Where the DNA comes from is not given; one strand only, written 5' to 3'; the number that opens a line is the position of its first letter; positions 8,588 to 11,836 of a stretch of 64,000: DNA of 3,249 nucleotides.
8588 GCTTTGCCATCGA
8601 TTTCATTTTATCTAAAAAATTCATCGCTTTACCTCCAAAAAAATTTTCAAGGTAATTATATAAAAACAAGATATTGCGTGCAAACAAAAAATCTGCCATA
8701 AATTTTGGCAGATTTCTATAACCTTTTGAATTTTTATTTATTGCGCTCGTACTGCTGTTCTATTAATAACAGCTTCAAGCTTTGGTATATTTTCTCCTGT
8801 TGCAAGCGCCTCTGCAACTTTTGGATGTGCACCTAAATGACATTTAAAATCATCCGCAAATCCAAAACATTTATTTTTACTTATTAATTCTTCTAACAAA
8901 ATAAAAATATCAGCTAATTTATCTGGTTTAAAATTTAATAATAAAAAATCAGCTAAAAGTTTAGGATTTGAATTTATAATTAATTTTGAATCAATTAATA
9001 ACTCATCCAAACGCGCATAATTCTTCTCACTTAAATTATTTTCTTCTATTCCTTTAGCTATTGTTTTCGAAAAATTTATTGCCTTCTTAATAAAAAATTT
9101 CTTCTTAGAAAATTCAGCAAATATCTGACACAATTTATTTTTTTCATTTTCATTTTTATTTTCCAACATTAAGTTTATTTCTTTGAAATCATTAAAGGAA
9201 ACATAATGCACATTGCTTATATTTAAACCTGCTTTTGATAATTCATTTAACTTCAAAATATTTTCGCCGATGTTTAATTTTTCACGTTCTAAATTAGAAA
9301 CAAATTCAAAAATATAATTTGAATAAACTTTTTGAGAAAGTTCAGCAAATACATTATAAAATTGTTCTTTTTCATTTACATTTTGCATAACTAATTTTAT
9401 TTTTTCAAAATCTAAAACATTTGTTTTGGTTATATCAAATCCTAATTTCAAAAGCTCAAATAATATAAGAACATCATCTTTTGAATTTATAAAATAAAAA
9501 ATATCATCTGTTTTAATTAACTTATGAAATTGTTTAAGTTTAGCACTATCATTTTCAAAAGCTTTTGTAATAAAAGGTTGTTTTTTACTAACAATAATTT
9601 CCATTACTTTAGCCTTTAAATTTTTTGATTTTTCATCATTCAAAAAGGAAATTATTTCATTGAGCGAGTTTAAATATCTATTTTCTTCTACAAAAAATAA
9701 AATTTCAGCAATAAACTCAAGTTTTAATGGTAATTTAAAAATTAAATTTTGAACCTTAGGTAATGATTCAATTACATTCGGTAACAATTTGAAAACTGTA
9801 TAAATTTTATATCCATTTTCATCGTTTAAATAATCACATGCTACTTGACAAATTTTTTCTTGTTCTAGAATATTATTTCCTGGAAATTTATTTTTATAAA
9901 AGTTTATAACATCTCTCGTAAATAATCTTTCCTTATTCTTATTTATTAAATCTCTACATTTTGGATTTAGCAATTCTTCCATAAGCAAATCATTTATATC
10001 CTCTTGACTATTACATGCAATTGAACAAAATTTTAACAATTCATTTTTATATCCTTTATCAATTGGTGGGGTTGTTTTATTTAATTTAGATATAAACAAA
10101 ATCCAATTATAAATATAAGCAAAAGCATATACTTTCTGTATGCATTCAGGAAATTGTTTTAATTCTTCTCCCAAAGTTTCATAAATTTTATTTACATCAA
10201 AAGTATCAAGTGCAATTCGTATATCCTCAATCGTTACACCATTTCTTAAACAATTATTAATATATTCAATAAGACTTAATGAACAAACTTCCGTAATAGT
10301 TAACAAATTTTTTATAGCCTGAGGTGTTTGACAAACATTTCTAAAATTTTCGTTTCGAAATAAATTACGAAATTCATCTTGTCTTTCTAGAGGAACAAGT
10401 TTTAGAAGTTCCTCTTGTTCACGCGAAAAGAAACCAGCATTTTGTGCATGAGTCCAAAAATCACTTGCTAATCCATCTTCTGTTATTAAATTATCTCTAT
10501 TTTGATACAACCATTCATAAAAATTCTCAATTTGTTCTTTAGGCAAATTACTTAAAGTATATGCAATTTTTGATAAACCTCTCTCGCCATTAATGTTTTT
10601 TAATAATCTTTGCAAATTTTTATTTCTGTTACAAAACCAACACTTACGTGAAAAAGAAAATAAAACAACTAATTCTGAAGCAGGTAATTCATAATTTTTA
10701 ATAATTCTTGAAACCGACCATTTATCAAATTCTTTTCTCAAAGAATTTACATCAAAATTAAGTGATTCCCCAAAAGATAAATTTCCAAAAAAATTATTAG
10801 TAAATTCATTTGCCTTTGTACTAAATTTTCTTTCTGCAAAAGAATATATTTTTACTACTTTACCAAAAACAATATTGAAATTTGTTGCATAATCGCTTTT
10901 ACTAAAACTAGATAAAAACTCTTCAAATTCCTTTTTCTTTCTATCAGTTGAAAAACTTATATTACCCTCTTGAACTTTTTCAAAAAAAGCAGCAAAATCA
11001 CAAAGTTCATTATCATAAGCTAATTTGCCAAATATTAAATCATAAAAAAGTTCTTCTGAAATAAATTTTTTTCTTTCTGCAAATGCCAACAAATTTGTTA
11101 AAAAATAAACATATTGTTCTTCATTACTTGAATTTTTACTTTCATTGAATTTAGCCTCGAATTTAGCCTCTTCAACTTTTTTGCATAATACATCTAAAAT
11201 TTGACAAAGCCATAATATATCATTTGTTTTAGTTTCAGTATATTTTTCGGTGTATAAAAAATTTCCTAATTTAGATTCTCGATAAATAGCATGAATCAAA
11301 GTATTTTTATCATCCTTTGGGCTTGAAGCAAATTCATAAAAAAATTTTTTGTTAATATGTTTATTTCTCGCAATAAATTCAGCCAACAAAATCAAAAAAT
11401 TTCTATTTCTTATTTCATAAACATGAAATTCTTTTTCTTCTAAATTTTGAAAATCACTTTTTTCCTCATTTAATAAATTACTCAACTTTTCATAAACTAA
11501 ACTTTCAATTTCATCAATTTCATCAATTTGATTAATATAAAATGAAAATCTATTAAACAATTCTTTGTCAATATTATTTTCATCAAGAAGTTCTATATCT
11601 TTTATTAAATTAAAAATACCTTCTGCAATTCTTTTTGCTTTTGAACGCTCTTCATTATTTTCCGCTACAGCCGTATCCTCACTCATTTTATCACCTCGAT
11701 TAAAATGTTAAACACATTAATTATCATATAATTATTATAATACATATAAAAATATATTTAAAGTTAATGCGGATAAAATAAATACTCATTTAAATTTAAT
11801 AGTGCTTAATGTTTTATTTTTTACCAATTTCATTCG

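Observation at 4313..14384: Family of three large 'MSE...' proteins of unknown function inserted into the eno / pta-ackA / sigK backbone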

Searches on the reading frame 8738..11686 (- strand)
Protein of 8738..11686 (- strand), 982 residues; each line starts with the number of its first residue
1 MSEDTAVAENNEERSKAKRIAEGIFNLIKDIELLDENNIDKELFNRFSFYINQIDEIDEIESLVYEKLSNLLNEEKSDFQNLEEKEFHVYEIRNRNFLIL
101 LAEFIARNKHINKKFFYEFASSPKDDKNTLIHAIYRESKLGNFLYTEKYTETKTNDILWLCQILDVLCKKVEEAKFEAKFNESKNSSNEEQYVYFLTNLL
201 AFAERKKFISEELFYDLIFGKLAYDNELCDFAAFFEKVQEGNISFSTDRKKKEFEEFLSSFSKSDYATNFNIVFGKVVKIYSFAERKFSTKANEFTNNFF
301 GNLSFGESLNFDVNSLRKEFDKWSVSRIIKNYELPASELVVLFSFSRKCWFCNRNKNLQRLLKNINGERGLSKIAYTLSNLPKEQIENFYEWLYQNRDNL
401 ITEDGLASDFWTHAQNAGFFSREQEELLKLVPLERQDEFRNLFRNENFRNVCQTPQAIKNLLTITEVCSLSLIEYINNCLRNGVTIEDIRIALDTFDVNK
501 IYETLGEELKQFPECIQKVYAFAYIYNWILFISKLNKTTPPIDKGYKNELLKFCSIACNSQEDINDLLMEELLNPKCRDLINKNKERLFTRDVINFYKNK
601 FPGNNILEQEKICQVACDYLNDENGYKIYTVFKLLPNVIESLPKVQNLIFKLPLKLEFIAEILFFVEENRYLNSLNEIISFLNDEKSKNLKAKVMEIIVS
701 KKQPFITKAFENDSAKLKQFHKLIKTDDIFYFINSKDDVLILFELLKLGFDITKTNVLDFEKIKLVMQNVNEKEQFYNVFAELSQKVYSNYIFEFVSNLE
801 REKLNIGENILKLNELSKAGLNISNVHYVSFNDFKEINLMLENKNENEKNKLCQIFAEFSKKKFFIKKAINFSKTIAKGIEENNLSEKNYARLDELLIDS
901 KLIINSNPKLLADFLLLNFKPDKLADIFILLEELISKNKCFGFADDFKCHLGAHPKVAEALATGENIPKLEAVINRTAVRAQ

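Call 6: search_protein_families(library=pfam, proteins=[window:8738-11686:-], max_evalue=1)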
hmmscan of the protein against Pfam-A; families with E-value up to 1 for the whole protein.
window:8738-11686:- (982 aa): 3 families
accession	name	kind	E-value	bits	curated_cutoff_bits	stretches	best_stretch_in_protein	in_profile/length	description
PF20475.3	DUF6717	-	0.078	13.8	27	1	112-170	46-105/115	Family of unknown function (DUF6717)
PF25114.1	AtTam38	-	0.23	11.1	27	1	184-225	136-177/270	AtTam38 family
PF07728.20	AAA_5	-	0.43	11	22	0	53-84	71-102/139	AAA domain (dynein-related subfamily)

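Call 7: search_protein_families(library=ncbifam, proteins=[window:8738-11686:-], max_evalue=1)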
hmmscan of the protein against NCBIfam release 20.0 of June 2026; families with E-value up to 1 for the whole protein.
window:8738-11686:- (982 aa): 1 family
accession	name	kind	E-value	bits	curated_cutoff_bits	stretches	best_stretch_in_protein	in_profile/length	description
NF011461.0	PRK14879.1-2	equivalog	0.14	11.9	372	1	725-793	40-107/225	Kae1-associated kinase Bud32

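Call 8: search_protein_families(library=padloc, proteins=[window:8738-11686:-], max_evalue=1)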
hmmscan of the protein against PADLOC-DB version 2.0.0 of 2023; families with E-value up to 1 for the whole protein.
window:8738-11686:- (982 aa): 1 family
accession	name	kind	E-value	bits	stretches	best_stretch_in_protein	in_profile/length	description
PDLC01905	CARF5--CARF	-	0.75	7.4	0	724-795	35-103/176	-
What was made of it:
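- On Known anti-phage defence systems (PADLOC): The best hit is E 0.75 (call 8).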

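Call 9: search_protein_families(library=phrogs, proteins=[window:8738-11686:-], max_evalue=1)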
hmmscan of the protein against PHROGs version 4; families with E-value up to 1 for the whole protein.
window:8738-11686:- (982 aa): 2 families
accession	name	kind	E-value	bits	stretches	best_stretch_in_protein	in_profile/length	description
phrog_7067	-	head and packaging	0.025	15.7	1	722-754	3-36/56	terminase small subunit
phrog_35718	-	unknown function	0.11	13.7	1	54-113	10-66/73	-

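Call 10: find_homologous_proteins(query=window:8738-11686:-)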
Query window:8738-11686:- (982 aa): 9 proteins with E <= 0.001 among 8000 candidates.
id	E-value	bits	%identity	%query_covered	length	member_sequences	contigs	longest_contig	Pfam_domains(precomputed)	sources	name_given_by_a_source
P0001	0.0e+0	2050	97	100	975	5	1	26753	-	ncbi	-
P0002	0.0e+0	1159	62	100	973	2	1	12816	-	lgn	-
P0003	2.5e-238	812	55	80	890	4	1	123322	-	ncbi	-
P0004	4.7e-215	735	52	80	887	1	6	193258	-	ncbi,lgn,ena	-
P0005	7.5e-97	344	34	92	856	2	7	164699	-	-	-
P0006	3.6e-95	338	39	58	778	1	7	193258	-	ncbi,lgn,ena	-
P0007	1.8e-92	329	37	66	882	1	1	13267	-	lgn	-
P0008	4.3e-78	282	38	44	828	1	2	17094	-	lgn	-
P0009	1.4e-54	204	31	73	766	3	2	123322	-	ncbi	-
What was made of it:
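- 8738..11686 (-): P2, 982 aa, all-alpha protein. Only 9 clusters of relatives in 5.8 billion proteins (call 10).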

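Call 11: find_related_loci(query=window:8738-11686:-, collection=genome_contigs, flank=10000)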
Query window:8738-11686:- (982 aa) in genome_contigs; peptide patterns used: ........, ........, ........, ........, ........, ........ (x = any residue, [..] = any of these).
296 stretches matched a pattern, but none encodes a relative of the query by tblastn (E <= 1e-3).
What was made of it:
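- Tried and rejected: The scan of genome_contigs with P2 found nothing (call 11).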

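Call 14: find_encoding_contigs(protein=P0004, flank=10000, max_places=3)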
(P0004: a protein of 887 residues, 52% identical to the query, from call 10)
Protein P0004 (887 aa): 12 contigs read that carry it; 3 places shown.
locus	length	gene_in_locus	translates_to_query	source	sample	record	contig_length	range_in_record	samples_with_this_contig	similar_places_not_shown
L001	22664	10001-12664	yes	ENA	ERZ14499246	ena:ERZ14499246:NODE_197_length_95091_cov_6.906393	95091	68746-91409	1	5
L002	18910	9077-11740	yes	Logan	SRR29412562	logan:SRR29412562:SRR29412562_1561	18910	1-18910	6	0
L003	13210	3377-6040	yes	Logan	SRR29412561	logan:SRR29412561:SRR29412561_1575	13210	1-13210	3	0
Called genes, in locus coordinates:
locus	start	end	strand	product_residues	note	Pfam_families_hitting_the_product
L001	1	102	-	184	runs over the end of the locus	-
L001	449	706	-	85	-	-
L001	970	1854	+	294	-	-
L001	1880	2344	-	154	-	-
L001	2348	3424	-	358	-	PF01264:Chorismate_synt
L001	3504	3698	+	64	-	PF08984:DUF1858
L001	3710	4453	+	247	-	PF00121:TIM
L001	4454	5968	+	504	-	PF01676:Metalloenzyme, PF06415:iPGM_N, PF01663:Phosphodiest (weak)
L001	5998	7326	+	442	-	PF03952:Enolase_N, PF00113:Enolase_C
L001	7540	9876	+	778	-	-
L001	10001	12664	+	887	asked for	-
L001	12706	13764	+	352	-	PF01515:PTA_PTB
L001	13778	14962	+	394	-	PF00871:Acetate_kinase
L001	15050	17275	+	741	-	-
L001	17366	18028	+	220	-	PF04542:Sigma70_r2, PF04545:Sigma70_r4, PF01381:HTH_3 (weak)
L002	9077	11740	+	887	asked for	-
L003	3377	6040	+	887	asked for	-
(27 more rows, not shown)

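Call 15: find_encoding_contigs(protein=P0003, flank=10000, max_places=3)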
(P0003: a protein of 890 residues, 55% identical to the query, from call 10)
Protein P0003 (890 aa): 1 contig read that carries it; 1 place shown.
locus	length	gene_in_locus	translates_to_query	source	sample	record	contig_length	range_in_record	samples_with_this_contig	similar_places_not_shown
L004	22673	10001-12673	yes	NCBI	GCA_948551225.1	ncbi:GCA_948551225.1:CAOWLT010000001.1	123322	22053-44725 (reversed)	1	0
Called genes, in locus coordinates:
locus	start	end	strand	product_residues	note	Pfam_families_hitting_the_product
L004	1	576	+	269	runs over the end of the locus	PF02152:FolB, PF01288:HPPK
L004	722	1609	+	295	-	-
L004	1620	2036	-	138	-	-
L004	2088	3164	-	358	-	PF01264:Chorismate_synt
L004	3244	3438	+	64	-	PF08984:DUF1858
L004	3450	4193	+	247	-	PF00121:TIM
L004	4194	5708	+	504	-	PF01676:Metalloenzyme, PF06415:iPGM_N, PF01663:Phosphodiest (weak)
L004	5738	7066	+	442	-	PF03952:Enolase_N, PF00113:Enolase_C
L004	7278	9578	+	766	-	-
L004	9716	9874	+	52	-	-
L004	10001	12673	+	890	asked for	-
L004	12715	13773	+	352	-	PF01515:PTA_PTB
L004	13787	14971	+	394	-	PF00871:Acetate_kinase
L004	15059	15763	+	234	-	-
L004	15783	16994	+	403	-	-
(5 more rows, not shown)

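Call 16: list_cluster_members(proteins=[P0001, P0003, P0004, P0006, P0009])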
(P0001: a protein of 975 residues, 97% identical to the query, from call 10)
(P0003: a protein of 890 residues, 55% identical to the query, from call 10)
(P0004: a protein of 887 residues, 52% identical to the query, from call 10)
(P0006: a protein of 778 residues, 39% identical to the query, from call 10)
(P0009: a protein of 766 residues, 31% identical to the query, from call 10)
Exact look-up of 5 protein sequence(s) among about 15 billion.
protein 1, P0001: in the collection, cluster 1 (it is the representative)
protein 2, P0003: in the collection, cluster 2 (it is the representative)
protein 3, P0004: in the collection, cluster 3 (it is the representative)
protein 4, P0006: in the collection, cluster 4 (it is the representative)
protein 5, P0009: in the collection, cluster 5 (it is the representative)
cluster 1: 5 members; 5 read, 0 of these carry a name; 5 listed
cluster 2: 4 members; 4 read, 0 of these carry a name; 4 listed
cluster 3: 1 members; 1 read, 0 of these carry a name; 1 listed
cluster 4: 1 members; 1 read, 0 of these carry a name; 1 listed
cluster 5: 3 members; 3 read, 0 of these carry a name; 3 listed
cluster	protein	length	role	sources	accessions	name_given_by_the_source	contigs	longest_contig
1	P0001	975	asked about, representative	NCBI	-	-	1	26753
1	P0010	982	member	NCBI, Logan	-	-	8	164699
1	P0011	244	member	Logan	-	-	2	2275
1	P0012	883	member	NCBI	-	-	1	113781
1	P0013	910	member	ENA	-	-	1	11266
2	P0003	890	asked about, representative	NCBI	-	-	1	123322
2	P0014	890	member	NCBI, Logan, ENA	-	-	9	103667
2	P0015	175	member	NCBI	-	-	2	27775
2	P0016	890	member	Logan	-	-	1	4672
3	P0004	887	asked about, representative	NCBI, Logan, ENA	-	-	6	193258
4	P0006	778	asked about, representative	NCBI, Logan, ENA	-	-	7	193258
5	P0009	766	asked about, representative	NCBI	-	-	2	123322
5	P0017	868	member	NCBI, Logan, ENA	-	-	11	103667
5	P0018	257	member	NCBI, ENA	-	-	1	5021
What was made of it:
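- Identical alleles are recovered from many samples (calls 14, 16).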

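Call 27: find_related_loci(query=A1, collection=genome_contigs, flank=10000)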
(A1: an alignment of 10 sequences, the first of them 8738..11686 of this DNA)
Query A1 (982 aa) in genome_contigs; peptide patterns used: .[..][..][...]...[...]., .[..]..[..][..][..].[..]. (x = any residue, [..] = any of these).
86 stretches matched a pattern; 1 encode a relative of the query (tblastn E <= 1e-3); 1 distinct loci.
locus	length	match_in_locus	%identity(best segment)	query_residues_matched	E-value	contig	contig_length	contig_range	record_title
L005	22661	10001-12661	52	1-981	0e+0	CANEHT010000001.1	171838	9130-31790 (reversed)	MAG TPA_asm: uncultured Clostridia bacterium isolate SRR18439544_bin.30_metawrap_v1.3_MAG genome assembly, contig: NODE.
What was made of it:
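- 1 of 185,579 species-representative genomes (call 27).
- Tried and rejected: The alignment-based scan found only one species-representative genome (call 27).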

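Call 32: find_encoding_contigs(protein=P0001, flank=10000, max_places=3)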
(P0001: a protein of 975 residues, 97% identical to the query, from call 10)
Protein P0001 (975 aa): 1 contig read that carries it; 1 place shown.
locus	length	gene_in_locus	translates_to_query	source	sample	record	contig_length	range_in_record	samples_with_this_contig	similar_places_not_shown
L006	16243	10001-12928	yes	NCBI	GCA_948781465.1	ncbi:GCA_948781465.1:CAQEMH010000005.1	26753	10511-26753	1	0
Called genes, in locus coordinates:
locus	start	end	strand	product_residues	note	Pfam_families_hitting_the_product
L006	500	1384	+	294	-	-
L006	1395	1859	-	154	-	-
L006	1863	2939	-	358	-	PF01264:Chorismate_synt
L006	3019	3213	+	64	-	PF08984:DUF1858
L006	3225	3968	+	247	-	PF00121:TIM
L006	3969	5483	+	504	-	PF01676:Metalloenzyme, PF06415:iPGM_N, PF01663:Phosphodiest (weak)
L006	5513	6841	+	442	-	PF03952:Enolase_N, PF00113:Enolase_C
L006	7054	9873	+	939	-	-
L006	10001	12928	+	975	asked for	-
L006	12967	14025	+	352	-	PF01515:PTA_PTB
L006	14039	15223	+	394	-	PF00871:Acetate_kinase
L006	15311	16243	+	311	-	?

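Call 33: find_encoding_contigs(protein=P0002, flank=10000, max_places=3)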
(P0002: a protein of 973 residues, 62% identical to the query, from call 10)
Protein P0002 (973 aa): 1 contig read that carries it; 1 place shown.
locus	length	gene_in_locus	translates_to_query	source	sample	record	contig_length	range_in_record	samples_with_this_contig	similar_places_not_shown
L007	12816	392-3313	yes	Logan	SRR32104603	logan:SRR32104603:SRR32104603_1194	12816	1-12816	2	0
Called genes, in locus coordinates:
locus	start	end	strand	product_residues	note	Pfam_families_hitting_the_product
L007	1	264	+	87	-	?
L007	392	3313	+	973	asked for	-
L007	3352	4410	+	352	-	PF01515:PTA_PTB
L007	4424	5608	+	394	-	PF00871:Acetate_kinase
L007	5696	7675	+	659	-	-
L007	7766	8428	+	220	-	PF04542:Sigma70_r2, PF04545:Sigma70_r4, PF01381:HTH_3 (weak)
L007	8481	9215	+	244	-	PF00483:NTP_transferase, PF12804:NTP_transf_3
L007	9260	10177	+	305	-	-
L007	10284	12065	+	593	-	PF00149:Metallophos (weak)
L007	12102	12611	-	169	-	PF02870:Methyltransf_1N, PF01035:DNA_binding_1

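Call 35: search_protein_representatives(alignment_id=A1)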
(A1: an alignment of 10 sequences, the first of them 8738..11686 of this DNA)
Query: 10 sequences, 860 profile positions. Proteins with E-value up to 0.001 (for the whole library): 12; up to 1e-10: 10; up to 1e-30: 8. The best 12 are listed.
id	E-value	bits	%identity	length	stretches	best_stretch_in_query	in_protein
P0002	0.0e+00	1210.9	-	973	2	1-747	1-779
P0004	0.0e+00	1170.2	-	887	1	1-860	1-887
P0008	0.0e+00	1074.1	-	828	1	23-858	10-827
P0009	0.0e+00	1064.3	-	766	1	3-746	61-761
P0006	2.3e-274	929.4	-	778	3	260-859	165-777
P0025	3.8e-86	306.7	-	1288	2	250-857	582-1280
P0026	4.9e-62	227.0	-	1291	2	275-848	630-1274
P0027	4.9e-61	223.6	-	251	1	4-183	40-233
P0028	1.9e-18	82.7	-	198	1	4-145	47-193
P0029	1.1e-17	80.3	-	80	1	1-89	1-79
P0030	1.0e-07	47.3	-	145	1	413-546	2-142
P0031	2.0e-07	46.3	-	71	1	814-859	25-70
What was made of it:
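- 12 hits among 1.84 billion representatives (call 35). The phyletic range is very narrow (calls 10, 35).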

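Call 37: search_protein_families(library=pfam, proteins=[P0025, P0026, P0030, P0027], max_evalue=0.1)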
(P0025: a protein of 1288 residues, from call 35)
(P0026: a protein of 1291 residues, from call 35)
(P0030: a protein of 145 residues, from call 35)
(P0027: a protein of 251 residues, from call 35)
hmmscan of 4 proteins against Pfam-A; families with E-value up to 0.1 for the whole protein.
P0025 (1288 aa): 0 families

P0026 (1291 aa): 0 families

P0030 (145 aa): 0 families

P0027 (251 aa): 0 families

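Call 39: find_encoding_contigs(protein=P0025, flank=10000, max_places=3)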
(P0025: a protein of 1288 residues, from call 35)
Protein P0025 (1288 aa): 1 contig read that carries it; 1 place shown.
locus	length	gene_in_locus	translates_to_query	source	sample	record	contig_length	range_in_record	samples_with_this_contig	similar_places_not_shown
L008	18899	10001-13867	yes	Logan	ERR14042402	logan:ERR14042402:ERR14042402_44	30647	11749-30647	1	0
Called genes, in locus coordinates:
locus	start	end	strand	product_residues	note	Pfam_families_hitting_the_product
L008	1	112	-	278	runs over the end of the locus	PF01678:DAP_epimerase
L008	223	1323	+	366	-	PF09546:Spore_III_AE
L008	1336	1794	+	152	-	PF09581:Spore_III_AF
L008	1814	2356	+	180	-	-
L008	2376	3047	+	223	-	PF12685:SpoIIIAH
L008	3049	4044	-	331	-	PF00793:DAHP_synth_1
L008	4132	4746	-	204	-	PF04263:TPK_catalytic, PF04265:TPK_B1_binding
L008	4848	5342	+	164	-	PF10502:Peptidase_S26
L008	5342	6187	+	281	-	PF02588:YitT_membrane, PF19700:DUF6198 (weak), PF10035:DUF2179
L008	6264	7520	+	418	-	PF21760:SecD_1st, PF22599:SecDF_P1_head, PF02355:SecD_SecF_C, PF00873:ACR_tran, PF03176:MMPL (weak)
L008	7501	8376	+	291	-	PF02355:SecD_SecF_C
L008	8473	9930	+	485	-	PF00005:ABC_tran, PF02463:SMC_N (faint), PF13304:AAA_21 (faint), PF00005:ABC_tran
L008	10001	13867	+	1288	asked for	-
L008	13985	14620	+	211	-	PF04542:Sigma70_r2, PF04545:Sigma70_r4, PF01381:HTH_3 (weak)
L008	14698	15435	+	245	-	PF00483:NTP_transferase, PF12804:NTP_transf_3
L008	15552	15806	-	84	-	-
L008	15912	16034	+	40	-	-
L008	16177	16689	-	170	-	PF02245:Pur_DNA_glyco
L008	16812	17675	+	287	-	PF03419:Peptidase_U4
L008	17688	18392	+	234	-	PF04542:Sigma70_r2, PF04545:Sigma70_r4, PF01381:HTH_3 (weak)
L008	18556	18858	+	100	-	-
